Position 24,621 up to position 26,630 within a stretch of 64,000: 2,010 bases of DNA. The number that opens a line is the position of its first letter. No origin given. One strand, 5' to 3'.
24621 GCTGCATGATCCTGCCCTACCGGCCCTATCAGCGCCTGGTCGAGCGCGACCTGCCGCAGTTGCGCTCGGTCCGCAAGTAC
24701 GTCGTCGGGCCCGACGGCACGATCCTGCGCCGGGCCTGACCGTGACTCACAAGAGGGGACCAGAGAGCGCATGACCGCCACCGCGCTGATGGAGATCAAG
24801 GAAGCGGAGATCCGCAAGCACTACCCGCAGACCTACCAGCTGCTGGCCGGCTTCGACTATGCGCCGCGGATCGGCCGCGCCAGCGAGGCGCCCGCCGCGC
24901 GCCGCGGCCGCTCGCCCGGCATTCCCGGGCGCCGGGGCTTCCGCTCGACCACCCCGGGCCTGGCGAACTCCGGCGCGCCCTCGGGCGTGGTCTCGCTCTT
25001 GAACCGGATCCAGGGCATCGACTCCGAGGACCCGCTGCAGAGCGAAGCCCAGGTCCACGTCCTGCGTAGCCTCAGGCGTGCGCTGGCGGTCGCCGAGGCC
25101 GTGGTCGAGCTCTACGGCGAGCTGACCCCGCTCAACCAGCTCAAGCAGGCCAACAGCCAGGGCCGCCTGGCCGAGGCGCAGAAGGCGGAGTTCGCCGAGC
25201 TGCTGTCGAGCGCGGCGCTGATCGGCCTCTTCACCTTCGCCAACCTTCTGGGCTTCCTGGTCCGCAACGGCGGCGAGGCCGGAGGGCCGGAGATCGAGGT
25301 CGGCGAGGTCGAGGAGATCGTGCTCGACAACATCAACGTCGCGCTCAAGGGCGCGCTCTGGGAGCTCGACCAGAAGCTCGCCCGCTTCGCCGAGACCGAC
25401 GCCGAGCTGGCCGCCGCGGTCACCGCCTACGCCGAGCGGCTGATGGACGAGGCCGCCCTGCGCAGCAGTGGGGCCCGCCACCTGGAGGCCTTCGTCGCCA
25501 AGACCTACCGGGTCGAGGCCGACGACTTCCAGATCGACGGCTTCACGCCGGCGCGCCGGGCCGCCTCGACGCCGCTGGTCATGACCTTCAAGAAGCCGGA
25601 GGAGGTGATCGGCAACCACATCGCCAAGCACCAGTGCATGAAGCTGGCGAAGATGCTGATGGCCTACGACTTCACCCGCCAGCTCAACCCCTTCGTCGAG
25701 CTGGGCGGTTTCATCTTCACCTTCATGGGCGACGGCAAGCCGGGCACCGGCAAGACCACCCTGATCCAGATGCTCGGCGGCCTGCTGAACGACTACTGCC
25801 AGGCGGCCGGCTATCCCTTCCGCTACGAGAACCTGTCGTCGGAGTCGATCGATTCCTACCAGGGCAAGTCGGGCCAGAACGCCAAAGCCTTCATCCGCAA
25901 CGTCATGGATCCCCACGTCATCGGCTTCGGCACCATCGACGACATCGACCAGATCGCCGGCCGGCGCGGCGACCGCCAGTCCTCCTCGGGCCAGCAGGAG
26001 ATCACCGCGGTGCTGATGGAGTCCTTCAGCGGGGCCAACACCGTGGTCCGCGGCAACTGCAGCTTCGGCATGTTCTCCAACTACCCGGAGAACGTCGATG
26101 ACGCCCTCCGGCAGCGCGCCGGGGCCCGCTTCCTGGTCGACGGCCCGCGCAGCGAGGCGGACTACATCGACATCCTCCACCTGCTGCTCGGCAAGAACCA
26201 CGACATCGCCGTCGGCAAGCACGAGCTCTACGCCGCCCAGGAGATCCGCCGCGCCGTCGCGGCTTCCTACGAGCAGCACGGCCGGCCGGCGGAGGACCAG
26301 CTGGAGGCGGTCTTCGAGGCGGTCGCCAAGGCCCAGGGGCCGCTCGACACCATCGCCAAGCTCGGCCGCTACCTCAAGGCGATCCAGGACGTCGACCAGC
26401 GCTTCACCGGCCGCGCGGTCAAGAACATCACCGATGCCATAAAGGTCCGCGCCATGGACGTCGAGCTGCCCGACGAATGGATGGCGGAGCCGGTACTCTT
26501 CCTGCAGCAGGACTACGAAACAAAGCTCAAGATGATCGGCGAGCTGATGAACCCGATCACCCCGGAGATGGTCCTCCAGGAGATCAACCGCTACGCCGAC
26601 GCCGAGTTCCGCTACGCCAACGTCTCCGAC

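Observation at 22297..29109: Six-gene operon centred on a classic-AAA ATPase with uncharacterised partners and two membrane proteins: candidate undescribed system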

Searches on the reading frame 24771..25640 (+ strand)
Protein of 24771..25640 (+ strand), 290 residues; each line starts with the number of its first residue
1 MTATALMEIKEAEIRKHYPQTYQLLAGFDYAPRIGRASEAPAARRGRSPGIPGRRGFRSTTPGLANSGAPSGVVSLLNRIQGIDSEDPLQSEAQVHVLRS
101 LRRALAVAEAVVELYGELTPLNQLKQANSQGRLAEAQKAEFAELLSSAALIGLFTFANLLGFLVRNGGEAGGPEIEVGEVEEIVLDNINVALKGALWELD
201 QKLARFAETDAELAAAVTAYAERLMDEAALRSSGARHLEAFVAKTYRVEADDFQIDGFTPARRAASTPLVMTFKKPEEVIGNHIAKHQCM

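Call 94: search_solved_structures(query=A7, max_evalue=5)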
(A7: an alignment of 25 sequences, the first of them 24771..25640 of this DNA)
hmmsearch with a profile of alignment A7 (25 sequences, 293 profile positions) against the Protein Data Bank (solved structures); distinct sequences matched with E-value up to 5: 0.
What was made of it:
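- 24771..26729 (+): g3: 652 aa classic-clade AAA ATPase. It has a roughly 300 aa helical N-domain of unknown family, one AAA module and a conserved C-terminal domain. Motifs: Walker A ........; pore loop S-Y-Q-G; Walker B IDDID (Asp-Asp); sensor-1 N437; Arg fingers R449 and R453. The N-domain profile finds nothing in the PDB (call 94).
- On Vps4/meiotic clade of AAA: The N-domain profile finds nothing in the PDB at E<=5 (call 94).
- The g3 N-domain has no MIT-like or any other PDB relative (call 94).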

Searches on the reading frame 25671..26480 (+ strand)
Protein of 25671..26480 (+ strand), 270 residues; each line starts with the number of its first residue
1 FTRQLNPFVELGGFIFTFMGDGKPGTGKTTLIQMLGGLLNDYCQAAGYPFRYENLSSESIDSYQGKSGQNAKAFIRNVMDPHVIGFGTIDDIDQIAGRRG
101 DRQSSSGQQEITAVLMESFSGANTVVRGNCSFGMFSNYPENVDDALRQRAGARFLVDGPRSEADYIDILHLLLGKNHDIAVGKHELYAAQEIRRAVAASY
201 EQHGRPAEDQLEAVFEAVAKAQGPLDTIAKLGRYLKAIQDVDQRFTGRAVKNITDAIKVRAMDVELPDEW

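Call 70: search_solved_structures(query=window:25671-26480:+, max_evalue=1, show_alignments=2)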
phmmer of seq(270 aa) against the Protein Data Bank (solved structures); distinct sequences matched with E-value up to 1: 82 (the best 60 are shown).
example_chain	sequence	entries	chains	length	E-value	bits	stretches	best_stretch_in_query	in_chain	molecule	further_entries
4l15_A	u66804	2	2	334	1.8e-07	34.5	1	22-192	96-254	Fidgetin-like protein 1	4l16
5ubv_A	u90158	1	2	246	8.5e-06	29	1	3-148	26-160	ATPase domain of i-AAA protease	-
5vhj_E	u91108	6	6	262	2.2e-05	27.6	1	22-174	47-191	26S proteasome regulatory subunit 10B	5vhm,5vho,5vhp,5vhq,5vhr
5vhn_E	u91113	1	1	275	2.5e-05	27.4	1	22-174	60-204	26S proteasome regulatory subunit 10B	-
9szv_E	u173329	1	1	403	2.9e-05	27.2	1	22-174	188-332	26S proteasome regulatory subunit 10B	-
5m32_f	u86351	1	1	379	3.6e-05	26.9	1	22-174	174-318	26S protease regulatory subunit 10B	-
5vft_E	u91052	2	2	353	3.6e-05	26.9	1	22-174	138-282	26S proteasome regulatory subunit 10B | 26S protease regulatory subunit 10B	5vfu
12bm_E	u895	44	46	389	3.7e-05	26.9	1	22-174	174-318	26S protease regulatory subunit 10B | 26S proteasome regulatory subunit 10B | RPT4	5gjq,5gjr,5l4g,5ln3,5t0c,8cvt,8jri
5vfp_E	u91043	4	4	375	4e-05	26.8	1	22-174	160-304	26S proteasome regulatory subunit 10B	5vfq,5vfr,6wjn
5vhf_E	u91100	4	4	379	4e-05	26.8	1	22-174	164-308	26S proteasome regulatory subunit 10B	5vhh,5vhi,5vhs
6epc_L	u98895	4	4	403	4e-05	26.8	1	22-174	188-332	Proteasome 26S subunit, ATPase 6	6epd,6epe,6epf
22mm_E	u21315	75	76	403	4e-05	26.8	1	22-174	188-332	Proteasome 26S subunit, ATPase 6 | 26S protease regulatory subunit 10B | 26S proteasome regulatory subunit 10B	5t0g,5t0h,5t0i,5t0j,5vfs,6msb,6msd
3d8b_A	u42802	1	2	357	5e-05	26.4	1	21-172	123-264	Fidgetin-like protein 1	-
5vc7_A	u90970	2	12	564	0.00013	25.1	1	62-152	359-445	VCP-like ATPase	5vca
8r64_B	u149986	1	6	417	0.00013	25.1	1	21-172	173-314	Fidgetin-like protein 1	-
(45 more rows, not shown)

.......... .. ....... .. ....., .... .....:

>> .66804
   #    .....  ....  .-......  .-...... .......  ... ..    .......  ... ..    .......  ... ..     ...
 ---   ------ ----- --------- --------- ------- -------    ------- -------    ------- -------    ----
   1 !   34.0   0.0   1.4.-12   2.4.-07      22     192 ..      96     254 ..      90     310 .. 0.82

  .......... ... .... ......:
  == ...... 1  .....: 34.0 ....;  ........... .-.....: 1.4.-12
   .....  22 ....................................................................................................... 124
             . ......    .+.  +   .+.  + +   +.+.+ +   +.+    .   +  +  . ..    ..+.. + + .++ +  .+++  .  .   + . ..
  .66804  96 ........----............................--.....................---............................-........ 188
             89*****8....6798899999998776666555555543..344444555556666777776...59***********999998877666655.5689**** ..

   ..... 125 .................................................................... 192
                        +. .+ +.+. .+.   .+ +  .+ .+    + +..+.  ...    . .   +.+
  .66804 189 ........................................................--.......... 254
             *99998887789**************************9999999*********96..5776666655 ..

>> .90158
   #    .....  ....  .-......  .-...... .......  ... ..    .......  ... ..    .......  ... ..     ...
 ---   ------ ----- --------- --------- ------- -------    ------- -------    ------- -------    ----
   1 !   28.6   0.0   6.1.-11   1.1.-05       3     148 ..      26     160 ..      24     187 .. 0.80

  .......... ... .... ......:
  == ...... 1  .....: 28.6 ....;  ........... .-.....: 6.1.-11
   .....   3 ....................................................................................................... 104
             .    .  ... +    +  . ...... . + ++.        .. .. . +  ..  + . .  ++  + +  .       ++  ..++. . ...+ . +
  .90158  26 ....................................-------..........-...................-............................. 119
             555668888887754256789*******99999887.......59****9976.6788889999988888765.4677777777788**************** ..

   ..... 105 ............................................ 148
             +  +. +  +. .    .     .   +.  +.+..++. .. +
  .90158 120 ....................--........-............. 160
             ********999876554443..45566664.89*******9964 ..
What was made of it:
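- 24771..26729 (+): Best PDB matches are fidgetin-like 1, YME1, Rpt4, VAT, katanin, Afg2, Vps4 and Msp1 (call 70).
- On Classic-clade AAA ATPase (Pfam PF00004): They align to the fidgetin-like 1 SRH (call 70).
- On Vps4/meiotic clade of AAA: Fidgetin-like 1 is the top hit (E 1.8e-7), but YME1, Rpt4 and VAT are interleaved with katanin, Vps4 and Msp1 (call 70).
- Proteasomal and FtsH-type AAAs score as well as Vps4 (call 70).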
